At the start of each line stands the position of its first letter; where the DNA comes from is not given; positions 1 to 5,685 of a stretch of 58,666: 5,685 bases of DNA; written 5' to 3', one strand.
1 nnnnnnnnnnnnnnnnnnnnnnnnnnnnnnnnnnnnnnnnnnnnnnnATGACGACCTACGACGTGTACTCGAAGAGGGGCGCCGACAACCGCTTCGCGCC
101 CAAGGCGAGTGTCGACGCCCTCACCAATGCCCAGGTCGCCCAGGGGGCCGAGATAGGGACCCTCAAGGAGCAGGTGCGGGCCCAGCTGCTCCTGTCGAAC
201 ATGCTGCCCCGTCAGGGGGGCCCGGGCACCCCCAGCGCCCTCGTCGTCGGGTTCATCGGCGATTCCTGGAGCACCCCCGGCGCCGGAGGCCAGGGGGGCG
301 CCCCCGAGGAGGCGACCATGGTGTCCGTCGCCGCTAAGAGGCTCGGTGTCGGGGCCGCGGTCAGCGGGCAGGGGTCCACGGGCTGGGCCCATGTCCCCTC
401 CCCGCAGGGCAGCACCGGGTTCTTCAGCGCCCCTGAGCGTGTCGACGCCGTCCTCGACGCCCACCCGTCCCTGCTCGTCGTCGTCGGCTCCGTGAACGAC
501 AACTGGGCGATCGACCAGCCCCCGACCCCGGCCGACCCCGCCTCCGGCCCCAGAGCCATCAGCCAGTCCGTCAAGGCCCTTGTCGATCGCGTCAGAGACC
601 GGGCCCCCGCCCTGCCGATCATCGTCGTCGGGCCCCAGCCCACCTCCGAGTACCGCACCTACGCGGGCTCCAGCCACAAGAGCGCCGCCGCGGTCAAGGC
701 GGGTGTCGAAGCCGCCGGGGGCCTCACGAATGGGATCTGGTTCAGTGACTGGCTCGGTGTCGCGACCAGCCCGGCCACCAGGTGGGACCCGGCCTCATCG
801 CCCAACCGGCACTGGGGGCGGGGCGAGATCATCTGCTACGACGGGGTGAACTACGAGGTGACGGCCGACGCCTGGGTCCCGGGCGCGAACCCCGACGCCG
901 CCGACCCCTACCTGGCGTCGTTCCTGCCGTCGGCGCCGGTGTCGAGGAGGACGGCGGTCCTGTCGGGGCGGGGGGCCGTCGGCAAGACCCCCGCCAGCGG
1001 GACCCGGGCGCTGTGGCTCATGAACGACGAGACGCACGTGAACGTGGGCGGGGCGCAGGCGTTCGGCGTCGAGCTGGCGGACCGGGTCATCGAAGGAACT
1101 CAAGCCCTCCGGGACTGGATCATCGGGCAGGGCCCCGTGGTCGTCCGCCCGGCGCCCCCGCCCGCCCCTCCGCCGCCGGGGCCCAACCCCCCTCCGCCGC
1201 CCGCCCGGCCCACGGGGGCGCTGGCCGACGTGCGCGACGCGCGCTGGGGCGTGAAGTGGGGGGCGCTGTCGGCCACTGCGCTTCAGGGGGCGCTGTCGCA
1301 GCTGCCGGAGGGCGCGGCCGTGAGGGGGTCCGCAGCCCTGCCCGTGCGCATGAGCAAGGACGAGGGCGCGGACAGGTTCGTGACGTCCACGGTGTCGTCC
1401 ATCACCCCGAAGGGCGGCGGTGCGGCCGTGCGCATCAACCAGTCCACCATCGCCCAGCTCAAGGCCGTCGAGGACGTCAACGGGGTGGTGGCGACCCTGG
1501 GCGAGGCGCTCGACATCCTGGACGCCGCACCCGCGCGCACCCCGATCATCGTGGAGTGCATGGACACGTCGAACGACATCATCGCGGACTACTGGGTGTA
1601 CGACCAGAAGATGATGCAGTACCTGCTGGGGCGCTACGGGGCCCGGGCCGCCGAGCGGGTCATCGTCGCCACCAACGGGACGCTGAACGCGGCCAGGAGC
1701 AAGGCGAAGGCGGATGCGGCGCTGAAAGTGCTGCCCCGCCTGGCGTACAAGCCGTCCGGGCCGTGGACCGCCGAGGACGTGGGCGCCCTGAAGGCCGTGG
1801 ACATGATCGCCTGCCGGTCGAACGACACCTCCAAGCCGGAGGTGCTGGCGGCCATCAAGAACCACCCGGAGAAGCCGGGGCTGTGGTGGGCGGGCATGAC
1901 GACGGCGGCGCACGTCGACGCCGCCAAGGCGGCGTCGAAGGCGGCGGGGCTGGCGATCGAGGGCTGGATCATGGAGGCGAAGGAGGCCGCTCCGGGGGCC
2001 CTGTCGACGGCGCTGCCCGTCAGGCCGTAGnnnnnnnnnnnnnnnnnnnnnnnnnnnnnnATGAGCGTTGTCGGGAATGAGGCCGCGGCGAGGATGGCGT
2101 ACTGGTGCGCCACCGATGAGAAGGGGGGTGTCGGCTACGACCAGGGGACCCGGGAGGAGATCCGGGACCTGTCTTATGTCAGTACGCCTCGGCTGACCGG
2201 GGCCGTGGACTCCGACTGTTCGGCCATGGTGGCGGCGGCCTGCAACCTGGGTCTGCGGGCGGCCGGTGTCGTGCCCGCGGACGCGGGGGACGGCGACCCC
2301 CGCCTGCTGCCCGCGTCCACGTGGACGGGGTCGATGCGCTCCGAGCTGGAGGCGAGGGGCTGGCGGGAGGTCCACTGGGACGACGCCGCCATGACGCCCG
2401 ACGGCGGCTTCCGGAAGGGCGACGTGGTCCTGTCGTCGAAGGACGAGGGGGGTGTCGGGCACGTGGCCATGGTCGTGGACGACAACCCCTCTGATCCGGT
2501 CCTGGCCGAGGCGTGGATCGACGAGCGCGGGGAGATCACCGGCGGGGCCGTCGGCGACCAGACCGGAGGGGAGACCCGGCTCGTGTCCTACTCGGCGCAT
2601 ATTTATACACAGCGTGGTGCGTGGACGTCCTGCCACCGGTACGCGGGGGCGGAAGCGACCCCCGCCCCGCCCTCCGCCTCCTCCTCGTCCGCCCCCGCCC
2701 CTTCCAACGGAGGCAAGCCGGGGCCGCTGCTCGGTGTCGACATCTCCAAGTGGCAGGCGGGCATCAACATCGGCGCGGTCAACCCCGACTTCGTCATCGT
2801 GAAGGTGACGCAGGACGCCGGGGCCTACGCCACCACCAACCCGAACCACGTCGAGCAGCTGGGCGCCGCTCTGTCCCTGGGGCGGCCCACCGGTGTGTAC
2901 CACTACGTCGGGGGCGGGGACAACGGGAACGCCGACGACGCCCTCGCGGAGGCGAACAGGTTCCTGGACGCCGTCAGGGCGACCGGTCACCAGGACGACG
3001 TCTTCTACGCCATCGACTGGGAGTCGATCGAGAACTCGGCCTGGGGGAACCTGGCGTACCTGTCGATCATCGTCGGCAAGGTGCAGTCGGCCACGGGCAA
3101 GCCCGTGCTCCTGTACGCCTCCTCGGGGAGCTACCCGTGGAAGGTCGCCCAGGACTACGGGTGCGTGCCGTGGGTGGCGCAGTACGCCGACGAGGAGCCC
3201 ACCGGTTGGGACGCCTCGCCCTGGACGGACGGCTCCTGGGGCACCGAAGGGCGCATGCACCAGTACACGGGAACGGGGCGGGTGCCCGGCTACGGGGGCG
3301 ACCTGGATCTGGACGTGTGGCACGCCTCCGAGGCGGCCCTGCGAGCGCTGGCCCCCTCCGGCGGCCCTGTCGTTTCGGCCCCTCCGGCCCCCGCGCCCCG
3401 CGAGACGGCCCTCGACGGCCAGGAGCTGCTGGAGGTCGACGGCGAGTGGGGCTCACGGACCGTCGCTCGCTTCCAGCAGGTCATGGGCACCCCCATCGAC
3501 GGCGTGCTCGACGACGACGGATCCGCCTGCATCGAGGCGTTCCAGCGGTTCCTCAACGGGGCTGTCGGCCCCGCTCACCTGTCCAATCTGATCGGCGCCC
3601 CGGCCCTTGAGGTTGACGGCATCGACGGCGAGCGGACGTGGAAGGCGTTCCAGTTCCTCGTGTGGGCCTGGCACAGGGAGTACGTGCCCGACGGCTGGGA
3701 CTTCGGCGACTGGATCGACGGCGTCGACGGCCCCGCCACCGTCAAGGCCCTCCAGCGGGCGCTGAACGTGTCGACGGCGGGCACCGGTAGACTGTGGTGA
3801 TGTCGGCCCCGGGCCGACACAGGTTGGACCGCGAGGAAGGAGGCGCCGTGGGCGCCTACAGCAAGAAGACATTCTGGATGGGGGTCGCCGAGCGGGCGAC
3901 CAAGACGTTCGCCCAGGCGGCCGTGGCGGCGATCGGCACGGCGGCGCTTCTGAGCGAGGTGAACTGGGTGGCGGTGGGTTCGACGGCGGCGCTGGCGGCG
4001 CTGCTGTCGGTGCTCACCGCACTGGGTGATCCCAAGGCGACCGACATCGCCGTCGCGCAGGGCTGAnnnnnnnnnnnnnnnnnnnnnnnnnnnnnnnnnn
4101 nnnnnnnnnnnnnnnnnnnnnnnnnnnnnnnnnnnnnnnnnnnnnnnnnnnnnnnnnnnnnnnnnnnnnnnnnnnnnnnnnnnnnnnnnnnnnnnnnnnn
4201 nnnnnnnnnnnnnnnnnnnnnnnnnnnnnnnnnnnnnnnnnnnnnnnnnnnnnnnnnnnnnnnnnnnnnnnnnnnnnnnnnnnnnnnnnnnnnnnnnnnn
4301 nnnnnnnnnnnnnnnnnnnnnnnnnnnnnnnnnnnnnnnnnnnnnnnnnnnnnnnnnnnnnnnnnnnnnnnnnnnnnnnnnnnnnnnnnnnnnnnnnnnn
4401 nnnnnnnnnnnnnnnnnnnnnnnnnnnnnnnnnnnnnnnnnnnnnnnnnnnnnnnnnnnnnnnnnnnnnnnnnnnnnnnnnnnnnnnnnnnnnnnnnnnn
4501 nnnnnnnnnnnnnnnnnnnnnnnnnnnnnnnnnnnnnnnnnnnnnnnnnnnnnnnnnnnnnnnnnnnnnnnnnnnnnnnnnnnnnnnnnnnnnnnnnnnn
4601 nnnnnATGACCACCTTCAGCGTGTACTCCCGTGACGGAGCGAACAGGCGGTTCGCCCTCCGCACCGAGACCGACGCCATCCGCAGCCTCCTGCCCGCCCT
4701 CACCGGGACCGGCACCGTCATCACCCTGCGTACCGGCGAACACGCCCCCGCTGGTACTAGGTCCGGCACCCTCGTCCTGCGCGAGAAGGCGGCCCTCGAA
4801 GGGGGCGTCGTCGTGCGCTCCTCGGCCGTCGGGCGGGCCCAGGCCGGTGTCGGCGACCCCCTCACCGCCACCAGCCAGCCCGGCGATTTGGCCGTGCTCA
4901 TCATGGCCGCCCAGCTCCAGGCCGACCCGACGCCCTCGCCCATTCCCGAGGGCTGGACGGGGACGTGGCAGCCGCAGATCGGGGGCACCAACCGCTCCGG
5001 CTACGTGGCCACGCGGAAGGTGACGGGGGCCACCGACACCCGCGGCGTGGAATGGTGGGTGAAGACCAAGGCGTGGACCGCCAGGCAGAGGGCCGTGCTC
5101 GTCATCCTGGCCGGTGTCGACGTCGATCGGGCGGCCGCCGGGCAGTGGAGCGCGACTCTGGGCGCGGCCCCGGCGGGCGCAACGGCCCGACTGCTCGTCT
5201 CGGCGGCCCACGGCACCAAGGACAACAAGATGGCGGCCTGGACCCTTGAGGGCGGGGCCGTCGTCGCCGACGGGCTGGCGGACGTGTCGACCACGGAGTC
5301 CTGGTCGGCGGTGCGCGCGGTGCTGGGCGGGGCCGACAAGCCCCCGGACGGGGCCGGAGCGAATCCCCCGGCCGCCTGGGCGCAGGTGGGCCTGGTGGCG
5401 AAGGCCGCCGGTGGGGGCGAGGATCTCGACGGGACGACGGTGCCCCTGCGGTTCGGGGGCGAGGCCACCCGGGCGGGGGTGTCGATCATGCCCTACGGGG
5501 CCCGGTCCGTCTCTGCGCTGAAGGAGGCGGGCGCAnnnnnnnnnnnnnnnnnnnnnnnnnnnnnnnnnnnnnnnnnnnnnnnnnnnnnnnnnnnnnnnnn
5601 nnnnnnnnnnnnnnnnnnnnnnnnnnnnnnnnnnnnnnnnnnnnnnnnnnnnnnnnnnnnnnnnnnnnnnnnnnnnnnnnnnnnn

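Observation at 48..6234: Two enzymatic proteins (SGNH-esterase-like and GDPD) share an N-terminal tag and bracket the endolysin-holin pair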

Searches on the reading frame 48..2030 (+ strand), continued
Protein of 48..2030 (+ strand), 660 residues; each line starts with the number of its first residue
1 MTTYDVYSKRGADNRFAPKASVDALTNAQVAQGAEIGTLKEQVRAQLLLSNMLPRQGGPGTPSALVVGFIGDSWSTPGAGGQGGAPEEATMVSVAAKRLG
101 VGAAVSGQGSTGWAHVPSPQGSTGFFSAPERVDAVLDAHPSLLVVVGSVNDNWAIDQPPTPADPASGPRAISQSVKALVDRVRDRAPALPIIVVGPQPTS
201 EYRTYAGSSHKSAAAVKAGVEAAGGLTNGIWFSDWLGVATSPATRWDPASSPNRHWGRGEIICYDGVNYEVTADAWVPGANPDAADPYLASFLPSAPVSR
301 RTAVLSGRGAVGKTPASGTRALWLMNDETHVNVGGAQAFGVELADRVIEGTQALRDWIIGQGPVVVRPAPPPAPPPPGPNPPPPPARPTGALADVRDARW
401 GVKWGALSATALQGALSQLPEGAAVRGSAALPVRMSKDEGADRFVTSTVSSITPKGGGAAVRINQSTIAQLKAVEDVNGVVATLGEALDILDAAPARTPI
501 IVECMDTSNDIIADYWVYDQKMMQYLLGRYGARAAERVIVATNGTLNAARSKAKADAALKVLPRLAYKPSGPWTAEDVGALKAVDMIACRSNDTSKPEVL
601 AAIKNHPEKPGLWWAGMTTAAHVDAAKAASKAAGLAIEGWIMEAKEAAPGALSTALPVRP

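Call 84: search_protein_families(library=pfam, proteins=[L002:7983-9884:+, L020:11623-13644:+], max_evalue=1)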
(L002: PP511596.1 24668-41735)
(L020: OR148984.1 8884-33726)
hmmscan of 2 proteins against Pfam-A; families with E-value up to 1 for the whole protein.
L002:7983-9884:+ (634 aa): 3 families
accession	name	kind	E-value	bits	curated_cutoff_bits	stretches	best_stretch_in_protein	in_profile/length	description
PF01391.23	Collagen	-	0.00011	22.4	27.2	1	30-73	1-44/60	Collagen triple helix repeat (20 copies)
PF02839.19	CBM_5_12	-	0.00015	22.1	26.2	1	269-295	9-40/44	Carbohydrate-binding module family 5/12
PF13472.12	Lipase_GDSL_2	-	0.01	16.8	32.9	1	97-251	1-149/178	GDSL-like Lipase/Acylhydrolase family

L020:11623-13644:+ (674 aa): 3 families
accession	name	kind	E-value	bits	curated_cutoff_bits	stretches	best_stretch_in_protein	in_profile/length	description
PF13472.12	Lipase_GDSL_2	-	0.00034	21.6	32.9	1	183-307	40-163/178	GDSL-like Lipase/Acylhydrolase family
PF02839.19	CBM_5_12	-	0.00037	20.9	26.2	1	304-337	2-40/44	Carbohydrate-binding module family 5/12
PF09005.15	FUBP_C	-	0.036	14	20.1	1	534-546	2-14/36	Far upstream element-binding protein, C-terminal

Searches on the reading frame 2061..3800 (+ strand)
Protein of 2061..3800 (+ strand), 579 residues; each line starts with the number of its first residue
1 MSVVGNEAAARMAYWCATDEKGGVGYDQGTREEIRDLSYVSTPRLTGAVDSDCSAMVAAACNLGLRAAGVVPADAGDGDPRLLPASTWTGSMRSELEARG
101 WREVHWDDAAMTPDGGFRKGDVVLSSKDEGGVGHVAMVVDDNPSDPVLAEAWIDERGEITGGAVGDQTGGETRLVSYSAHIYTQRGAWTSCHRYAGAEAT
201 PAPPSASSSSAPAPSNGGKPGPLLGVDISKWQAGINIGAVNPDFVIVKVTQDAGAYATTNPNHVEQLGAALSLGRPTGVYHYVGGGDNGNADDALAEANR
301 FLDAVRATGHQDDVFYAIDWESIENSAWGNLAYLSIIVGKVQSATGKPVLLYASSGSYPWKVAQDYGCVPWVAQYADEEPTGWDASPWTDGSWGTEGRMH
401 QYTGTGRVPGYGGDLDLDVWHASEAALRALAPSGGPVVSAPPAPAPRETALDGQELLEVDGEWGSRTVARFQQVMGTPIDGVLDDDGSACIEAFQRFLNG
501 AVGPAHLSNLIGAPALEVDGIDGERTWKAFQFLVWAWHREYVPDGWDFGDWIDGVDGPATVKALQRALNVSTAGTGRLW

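Call 3: search_protein_families(library=pfam, proteins=[window:2061-3800:+], max_evalue=0.1)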
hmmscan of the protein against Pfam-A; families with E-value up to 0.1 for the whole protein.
window:2061-3800:+ (579 aa): 4 families
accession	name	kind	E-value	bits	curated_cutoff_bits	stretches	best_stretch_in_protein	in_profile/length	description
PF01183.26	Glyco_hydro_25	-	2.3e-15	57.8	27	1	226-410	1-179/180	Glycosyl hydrolases family 25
PF25309.1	ELLD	-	1.3e-14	54.9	27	2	6-142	48-172/175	Endolysin-like domain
PF01471.23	PG_binding_1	-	7.2e-05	23.3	23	0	460-485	23-51/57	Putative peptidoglycan binding domain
PF05257.22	CHAP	-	0.0029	18.5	26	1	85-141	27-69/81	CHAP domain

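Call 4: search_protein_families(library=phrogs, proteins=[window:2061-3800:+], max_evalue=0.01)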
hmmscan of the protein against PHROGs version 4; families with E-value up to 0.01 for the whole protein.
window:2061-3800:+ (579 aa): 7 families
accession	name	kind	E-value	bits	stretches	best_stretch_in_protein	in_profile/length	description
phrog_291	-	lysis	2e-35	123.5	1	222-424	112-309/509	endolysin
phrog_31947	-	unknown function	4.1e-27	96.5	1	4-257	4-233/306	-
phrog_14030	-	unknown function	2.6e-17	64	1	6-142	53-172/273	-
phrog_6745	-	lysis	2.4e-16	60.6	1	225-379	6-158/396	endolysin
phrog_3084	-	lysis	3.3e-12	47.2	1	204-437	140-370/468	endolysin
phrog_6219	-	lysis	4.4e-12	47.1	1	224-419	3-185/326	endolysin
phrog_35916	-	unknown function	0.0057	16.7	1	245-380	33-168/488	-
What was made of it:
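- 2061..3800 (+): Endolysin: ELLD/CHAP-like + GH25 muramidase + PG_binding_1. Calls 3, 4.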

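Call 7: search_protein_families(library=ncbifam, proteins=[window:2061-3800:+], max_evalue=0.01)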
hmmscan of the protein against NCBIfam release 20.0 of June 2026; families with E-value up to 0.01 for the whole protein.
window:2061-3800:+ (579 aa): 0 families

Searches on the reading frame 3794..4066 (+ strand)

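Call 3: search_protein_families(library=pfam, proteins=[window:3794-4066:+], max_evalue=0.1)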
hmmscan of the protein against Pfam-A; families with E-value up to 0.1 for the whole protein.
window:3794-4066:+ (90 aa): 1 family
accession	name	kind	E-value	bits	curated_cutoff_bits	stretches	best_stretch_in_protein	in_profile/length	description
PF16945.10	Phage_r1t_holin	-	2.9e-18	66.2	26.9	1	24-78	1-56/72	Putative lactococcus lactis phage r1t holin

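Call 4: search_protein_families(library=phrogs, proteins=[window:3794-4066:+], max_evalue=0.01)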
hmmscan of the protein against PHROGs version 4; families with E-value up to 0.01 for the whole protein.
window:3794-4066:+ (90 aa): 1 family
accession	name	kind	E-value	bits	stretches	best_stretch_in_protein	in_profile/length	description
phrog_443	-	lysis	2.6e-18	67.8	1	25-84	9-69/127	holin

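Call 7: search_protein_families(library=ncbifam, proteins=[window:3794-4066:+], max_evalue=0.01)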
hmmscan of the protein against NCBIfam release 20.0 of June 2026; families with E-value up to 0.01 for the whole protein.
window:3794-4066:+ (90 aa): 0 families

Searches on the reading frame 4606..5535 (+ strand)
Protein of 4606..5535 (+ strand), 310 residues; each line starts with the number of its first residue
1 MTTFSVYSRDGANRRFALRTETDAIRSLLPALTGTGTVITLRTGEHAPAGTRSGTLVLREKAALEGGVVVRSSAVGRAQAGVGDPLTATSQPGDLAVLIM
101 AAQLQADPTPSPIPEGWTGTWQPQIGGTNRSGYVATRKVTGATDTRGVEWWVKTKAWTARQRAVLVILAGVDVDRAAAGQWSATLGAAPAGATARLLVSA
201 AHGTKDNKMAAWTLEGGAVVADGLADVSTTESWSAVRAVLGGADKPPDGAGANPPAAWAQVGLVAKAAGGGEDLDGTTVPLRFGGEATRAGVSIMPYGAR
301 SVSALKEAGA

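Call 33: search_protein_families(library=pfam, proteins=[window:4606-5520:+], max_evalue=10)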
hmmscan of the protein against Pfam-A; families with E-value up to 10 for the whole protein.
window:4606-5520:+ (305 aa): 0 families

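Call 50: search_protein_representatives(protein=window:4606-5535:+)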
Query: 310 residues. Proteins with E-value up to 0.001 (for the whole library): 28; up to 1e-10: 16; up to 1e-30: 3. The best 28 are listed.
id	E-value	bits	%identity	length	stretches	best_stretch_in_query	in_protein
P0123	6.9e-81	288.2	60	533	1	1-307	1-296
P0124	8.0e-59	215.8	88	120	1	1-120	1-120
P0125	9.1e-35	136.8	76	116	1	135-230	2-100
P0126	4.0e-30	121.5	43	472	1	70-305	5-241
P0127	1.2e-28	116.7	44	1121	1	68-276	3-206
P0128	7.0e-26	107.6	40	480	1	58-308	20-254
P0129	3.7e-25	105.2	73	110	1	194-277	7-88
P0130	1.1e-22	97.1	45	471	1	68-305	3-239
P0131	2.3e-22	96.1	31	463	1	68-305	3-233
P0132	9.6e-17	77.6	40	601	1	64-241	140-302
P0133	2.1e-15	73.2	43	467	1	68-305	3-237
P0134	4.5e-14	68.8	35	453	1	69-305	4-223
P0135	1.3e-13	67.4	37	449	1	70-280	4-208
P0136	2.0e-12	63.4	39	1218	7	105-142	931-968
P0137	4.3e-12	62.3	33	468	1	69-243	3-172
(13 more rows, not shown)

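Call 77: find_related_loci(query=A7, collection=genome_contigs, flank=6000)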
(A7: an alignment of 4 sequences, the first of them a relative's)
Query A7 (471 aa) in genome_contigs; peptide patterns used: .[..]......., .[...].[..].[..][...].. (x = any residue, [..] = any of these).
40 stretches matched a pattern; 22 encode a relative of the query (tblastn E <= 1e-3); 22 distinct loci.
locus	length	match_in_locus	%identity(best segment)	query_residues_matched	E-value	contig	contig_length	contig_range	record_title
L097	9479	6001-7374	46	1-471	3e-121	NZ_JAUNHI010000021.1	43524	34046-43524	MAG: Actinomyces sp. isolate S28M_Sa_3 NODE_256_length_43524_cov_44.811774, whole genome shotgun sequence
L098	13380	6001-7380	45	13-468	1e-91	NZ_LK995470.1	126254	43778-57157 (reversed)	Actinomyces succiniciruminis strain AM4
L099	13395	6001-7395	40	1-471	1e-91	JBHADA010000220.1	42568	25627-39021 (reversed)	MAG: Arachnia sp. isolate Meta-D_MAG_86 Meta-D__393096, whole genome shotgun sequence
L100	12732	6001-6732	39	236-467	3e-37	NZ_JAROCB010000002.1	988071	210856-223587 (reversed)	Leifsonia virtsii strain F6_8S_P_1A NODE_2_length_988071_cov_465.516844, whole genome shotgun sequence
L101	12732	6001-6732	38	236-467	3e-36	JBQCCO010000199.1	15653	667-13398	MAG: Leifsonia sp. isolate bin035 k141_3888407, whole genome shotgun sequence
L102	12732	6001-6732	38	236-467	4e-36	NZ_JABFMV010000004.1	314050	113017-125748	Leifsonia sp. C5G2 NODE_4_length_314050_cov_110.936661, whole genome shotgun sequence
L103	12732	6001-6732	37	236-467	1e-35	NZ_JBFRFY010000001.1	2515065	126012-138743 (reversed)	Leifsonia sp. 2TAF2 SCAFFOLD_0, whole genome shotgun sequence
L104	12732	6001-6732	39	236-467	7e-36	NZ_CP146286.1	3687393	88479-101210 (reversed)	Leifsonia sp. T36S-04 chromosome, complete genome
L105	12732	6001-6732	37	236-467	3e-34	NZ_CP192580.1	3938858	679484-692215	Leifsonia poae strain P4 chromosome, complete genome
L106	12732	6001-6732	37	236-467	1e-33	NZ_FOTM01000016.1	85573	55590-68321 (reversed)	Leifsonia sp. CL147, whole genome shotgun sequence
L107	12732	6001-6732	37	236-467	2e-33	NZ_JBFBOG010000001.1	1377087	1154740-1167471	Leifsonia sp. NPDC077715 NPDC077715_78_D9.ctg-0001, whole genome shotgun sequence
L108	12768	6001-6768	36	224-468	4e-33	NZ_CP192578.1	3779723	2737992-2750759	Leifsonia xyli subsp. cynodontis strain P12 chromosome, complete genome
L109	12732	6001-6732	37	236-467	1e-31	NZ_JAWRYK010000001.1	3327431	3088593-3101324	Leifsonia sp. SIMBA_070 NODE_1_length_3327431_cov_186.132610, whole genome shotgun sequence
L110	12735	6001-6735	37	236-468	4e-31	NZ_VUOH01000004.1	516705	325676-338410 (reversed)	Quadrisphaera sp. INWT6 pad10_BEN4355A2_BEN4355A2P4P.10, whole genome shotgun sequence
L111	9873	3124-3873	36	230-467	1e-30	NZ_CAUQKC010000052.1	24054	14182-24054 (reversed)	MAG: uncultured Leifsonia sp. isolate ERR9968896_bin.11_MetaWRAP_v1.3_MAG ERZ21615872.468, whole genome shotgun sequence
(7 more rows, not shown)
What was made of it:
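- Tried and rejected: A 4-sequence alignment worked (call 77).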

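Call 79: search_protein_families(library=phrogs, proteins=[L097:4534-5997:+, L097:3903-4352:+], max_evalue=0.01)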
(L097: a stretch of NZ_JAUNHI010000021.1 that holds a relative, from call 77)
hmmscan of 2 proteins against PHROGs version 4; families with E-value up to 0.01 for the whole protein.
L097:4534-5997:+ (487 aa): 3 families
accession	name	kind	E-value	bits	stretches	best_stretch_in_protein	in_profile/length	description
phrog_28054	-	unknown function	2.6e-16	60.5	1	218-452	80-307/432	-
phrog_14987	-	unknown function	9.4e-06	25.4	1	291-434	471-609/625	-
phrog_13362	-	unknown function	0.0026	16.9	0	325-402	571-655/820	-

L097:3903-4352:+ (149 aa): 1 family
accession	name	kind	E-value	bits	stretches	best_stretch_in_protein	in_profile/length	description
phrog_14726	-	tail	0.00037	20.4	1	3-57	11-65/537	tail fiber protein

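Call 80: search_protein_families(library=pfam, proteins=[L097:4534-5997:+, L097:3903-4352:+], max_evalue=0.01)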
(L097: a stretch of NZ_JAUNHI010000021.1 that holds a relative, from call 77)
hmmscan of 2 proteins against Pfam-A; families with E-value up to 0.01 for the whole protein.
L097:4534-5997:+ (487 aa): 2 families
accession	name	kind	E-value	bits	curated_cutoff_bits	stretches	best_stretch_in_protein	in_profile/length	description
PF13472.12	Lipase_GDSL_2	-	1.6e-17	65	32.9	1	244-437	3-177/178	GDSL-like Lipase/Acylhydrolase family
PF00657.28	Lipase_GDSL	-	1.3e-08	35.7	23.6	1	244-441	5-206/208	GDSL-like Lipase/Acylhydrolase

L097:3903-4352:+ (149 aa): 1 family
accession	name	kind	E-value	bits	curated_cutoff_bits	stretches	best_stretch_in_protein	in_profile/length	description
PF12123.13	CBD_PlyG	-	0.0019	18.3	28.2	0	100-115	3-18/44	PlyG Cell wall binding domain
